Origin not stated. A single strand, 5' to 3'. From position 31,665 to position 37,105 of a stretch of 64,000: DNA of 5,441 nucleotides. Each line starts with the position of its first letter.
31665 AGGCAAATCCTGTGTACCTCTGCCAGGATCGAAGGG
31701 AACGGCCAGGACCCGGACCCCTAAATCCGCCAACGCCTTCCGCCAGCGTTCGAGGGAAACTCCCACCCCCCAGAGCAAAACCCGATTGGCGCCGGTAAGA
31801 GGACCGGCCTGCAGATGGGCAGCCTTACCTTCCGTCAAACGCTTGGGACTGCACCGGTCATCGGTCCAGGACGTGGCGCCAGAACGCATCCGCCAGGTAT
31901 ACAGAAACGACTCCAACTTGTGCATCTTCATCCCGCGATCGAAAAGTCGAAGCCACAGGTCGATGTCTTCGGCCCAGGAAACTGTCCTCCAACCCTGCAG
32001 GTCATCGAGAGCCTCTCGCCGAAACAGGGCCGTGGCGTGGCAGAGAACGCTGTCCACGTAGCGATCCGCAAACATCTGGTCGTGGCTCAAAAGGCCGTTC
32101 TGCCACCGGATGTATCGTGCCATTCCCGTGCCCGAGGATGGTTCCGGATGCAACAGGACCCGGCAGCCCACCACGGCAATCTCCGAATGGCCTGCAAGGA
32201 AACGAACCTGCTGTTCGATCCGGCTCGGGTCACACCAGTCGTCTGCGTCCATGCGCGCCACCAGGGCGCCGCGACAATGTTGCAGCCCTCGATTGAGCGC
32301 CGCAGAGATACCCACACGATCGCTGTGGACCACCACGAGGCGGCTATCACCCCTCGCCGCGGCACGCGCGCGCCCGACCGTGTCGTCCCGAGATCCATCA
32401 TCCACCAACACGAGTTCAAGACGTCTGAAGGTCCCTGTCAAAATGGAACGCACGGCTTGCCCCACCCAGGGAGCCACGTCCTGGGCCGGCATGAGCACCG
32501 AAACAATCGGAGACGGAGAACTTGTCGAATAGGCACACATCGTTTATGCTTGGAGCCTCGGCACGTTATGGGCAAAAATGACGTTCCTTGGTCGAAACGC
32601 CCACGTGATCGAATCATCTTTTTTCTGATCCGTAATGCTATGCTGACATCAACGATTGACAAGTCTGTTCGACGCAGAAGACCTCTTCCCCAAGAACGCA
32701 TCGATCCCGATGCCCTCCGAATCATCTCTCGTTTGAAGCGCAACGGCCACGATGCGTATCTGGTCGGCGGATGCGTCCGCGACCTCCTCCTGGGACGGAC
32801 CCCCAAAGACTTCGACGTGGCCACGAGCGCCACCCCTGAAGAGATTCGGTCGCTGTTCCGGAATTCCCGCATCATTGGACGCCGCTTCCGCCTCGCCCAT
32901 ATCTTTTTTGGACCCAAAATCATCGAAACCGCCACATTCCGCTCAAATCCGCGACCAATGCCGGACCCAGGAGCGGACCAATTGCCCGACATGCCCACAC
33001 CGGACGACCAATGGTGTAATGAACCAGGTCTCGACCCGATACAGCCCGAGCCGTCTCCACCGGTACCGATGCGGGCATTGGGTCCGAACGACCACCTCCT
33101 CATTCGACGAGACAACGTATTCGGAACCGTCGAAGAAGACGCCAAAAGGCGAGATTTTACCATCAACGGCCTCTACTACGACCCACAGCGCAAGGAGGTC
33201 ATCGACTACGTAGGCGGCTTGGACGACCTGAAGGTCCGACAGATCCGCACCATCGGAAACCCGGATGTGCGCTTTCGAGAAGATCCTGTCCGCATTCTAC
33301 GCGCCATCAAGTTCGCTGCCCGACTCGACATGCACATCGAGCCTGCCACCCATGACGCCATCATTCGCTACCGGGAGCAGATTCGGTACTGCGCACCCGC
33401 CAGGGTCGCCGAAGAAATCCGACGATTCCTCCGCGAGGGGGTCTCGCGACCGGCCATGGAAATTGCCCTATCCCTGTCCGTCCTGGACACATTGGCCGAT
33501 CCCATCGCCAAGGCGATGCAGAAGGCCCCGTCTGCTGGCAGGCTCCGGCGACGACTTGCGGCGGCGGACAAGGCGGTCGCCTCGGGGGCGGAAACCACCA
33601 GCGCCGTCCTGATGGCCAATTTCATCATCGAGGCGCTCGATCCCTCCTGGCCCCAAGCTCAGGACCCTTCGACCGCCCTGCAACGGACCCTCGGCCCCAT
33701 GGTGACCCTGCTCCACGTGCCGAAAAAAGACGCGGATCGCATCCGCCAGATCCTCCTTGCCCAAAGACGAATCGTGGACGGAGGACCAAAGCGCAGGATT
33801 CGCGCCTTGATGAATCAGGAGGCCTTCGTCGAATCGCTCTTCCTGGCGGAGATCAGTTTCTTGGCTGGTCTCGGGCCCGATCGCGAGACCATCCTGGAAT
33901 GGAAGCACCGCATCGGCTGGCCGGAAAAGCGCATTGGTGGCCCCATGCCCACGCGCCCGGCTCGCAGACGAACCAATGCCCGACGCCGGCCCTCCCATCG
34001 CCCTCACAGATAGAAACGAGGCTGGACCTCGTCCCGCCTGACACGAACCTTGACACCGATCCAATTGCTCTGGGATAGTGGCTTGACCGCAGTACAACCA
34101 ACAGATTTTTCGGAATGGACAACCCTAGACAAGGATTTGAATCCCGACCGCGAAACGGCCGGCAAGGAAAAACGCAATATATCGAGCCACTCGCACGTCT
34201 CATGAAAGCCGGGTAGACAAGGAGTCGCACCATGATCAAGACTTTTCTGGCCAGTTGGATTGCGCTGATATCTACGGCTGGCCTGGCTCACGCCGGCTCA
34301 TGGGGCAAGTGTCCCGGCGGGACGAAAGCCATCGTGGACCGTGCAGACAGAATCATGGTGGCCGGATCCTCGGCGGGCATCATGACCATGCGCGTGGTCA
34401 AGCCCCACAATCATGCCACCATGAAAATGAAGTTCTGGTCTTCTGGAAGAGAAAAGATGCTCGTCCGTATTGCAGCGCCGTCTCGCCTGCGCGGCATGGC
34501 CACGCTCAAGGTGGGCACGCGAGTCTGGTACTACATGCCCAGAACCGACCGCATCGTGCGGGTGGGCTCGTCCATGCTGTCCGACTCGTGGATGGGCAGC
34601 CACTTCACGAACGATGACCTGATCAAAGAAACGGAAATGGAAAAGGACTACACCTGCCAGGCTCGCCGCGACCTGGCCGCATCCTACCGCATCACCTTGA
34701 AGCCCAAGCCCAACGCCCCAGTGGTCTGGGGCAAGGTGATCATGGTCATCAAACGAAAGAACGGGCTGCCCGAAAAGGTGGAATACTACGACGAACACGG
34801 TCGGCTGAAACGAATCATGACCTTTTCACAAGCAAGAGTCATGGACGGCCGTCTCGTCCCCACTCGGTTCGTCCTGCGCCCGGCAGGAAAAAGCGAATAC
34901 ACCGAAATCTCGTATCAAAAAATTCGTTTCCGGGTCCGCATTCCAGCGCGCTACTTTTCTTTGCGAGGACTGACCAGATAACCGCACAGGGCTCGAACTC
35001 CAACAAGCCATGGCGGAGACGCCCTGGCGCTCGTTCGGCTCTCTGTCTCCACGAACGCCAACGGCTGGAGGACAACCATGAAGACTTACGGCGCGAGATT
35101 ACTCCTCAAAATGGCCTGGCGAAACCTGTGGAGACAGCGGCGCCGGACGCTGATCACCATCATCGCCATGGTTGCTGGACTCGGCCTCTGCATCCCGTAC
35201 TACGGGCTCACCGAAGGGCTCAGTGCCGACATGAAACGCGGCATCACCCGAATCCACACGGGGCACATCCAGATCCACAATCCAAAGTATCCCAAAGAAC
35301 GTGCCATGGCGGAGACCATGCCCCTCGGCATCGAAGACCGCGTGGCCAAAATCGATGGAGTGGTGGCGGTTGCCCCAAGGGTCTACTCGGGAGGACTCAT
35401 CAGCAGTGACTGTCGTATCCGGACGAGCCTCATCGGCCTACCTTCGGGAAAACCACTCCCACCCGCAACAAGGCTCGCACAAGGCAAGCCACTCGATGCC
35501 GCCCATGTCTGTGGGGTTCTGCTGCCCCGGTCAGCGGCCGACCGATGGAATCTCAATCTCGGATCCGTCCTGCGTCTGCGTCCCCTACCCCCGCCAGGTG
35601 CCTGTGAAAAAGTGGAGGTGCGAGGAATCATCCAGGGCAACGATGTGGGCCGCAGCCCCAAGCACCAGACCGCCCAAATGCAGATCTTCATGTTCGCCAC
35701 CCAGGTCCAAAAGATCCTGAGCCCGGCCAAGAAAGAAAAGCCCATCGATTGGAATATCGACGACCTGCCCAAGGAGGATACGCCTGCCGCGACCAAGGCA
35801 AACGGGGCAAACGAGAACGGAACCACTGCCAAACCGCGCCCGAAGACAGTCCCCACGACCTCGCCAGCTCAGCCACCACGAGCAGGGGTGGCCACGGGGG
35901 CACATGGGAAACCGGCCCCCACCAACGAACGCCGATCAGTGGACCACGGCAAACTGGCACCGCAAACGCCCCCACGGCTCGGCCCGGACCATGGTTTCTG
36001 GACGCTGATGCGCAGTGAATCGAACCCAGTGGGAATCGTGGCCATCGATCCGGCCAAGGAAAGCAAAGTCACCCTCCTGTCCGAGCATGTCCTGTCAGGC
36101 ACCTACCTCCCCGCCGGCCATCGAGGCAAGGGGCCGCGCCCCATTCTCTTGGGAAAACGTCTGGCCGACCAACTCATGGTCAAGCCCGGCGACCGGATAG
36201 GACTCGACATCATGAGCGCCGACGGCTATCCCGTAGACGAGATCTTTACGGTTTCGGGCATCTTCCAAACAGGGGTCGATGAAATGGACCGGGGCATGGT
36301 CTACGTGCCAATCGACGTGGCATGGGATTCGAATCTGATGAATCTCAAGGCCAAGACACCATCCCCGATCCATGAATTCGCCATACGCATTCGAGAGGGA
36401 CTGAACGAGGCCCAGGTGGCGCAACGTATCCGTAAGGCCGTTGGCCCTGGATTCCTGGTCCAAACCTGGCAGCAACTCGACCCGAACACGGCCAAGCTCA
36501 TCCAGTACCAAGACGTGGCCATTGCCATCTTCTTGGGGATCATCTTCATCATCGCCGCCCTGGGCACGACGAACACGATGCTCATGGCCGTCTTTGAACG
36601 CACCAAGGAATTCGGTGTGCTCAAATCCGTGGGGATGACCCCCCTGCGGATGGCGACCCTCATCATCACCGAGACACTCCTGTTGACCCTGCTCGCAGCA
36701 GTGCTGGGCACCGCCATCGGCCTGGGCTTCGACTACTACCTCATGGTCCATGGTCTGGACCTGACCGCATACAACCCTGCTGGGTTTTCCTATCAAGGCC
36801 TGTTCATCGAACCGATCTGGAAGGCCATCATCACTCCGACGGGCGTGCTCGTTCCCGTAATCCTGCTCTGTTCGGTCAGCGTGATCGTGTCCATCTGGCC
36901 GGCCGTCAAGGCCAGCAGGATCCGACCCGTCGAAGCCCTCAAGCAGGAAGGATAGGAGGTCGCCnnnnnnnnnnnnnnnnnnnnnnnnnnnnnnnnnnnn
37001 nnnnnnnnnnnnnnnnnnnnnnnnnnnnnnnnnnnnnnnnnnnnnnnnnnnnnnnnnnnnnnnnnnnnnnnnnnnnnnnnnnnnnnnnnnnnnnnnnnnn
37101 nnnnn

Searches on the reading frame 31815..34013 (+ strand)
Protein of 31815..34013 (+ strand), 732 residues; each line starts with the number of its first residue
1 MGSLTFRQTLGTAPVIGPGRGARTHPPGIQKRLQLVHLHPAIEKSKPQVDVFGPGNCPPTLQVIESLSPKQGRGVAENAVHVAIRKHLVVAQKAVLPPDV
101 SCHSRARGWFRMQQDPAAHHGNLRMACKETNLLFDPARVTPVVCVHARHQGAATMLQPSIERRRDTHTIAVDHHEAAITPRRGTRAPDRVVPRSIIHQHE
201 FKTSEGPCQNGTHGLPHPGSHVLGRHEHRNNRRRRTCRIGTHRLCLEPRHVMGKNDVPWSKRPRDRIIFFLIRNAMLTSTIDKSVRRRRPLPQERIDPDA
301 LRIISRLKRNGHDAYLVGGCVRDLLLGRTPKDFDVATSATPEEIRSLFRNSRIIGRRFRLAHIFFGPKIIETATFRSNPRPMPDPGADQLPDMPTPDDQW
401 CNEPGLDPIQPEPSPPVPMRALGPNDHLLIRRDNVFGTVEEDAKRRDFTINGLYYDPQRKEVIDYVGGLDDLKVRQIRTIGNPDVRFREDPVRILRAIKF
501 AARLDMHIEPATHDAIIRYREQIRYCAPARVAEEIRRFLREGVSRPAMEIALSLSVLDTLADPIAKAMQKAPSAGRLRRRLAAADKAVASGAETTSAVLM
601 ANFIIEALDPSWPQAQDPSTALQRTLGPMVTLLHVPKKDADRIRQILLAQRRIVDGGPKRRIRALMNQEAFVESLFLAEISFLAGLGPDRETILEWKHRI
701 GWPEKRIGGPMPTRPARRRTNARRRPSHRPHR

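Call 14: search_protein_families(library=pfam, proteins=[window:31815-34013:+], max_evalue=0.001)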
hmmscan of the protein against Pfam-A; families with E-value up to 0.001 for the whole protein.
window:31815-34013:+ (732 aa): 2 families
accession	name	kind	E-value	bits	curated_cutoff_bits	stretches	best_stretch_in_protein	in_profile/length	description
PF01743.26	PolyA_pol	-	2.2e-36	125.4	23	1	314-478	1-126/126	Poly A polymerase head domain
PF12627.12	PolyA_pol_RNAbd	-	4.2e-07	30.1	22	1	505-560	1-56/64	Probable RNA and SrmB- binding site of polymerase A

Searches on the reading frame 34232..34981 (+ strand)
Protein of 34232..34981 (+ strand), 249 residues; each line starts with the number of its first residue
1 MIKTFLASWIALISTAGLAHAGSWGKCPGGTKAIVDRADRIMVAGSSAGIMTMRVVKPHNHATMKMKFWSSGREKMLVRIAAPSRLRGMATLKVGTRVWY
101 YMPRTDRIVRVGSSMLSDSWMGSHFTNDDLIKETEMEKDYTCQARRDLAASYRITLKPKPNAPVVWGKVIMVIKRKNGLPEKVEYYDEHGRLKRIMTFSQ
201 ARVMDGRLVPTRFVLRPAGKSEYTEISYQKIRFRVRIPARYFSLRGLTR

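Call 14: search_protein_families(library=pfam, proteins=[window:34232-34981:+], max_evalue=0.001)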
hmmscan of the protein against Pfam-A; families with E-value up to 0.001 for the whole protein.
window:34232-34981:+ (249 aa): 1 family
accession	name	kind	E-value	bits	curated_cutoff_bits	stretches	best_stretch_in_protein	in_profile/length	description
PF17131.11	LolA_like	-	4.1e-43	147.6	30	1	72-249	1-184/184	Outer membrane lipoprotein-sorting protein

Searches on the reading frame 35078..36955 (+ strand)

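Call 14: search_protein_families(library=pfam, proteins=[window:35078-36955:+], max_evalue=0.001)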
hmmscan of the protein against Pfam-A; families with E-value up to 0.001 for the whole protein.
window:35078-36955:+ (625 aa): 2 families
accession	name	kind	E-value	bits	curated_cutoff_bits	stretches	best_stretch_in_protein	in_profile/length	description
PF12704.14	MacB_PCD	-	7.7e-20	72.5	27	2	318-453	88-206/207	MacB-like periplasmic core domain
PF02687.27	FtsX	-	5.1e-15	56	25.5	1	484-612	2-118/120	FtsX-like permease C-terminal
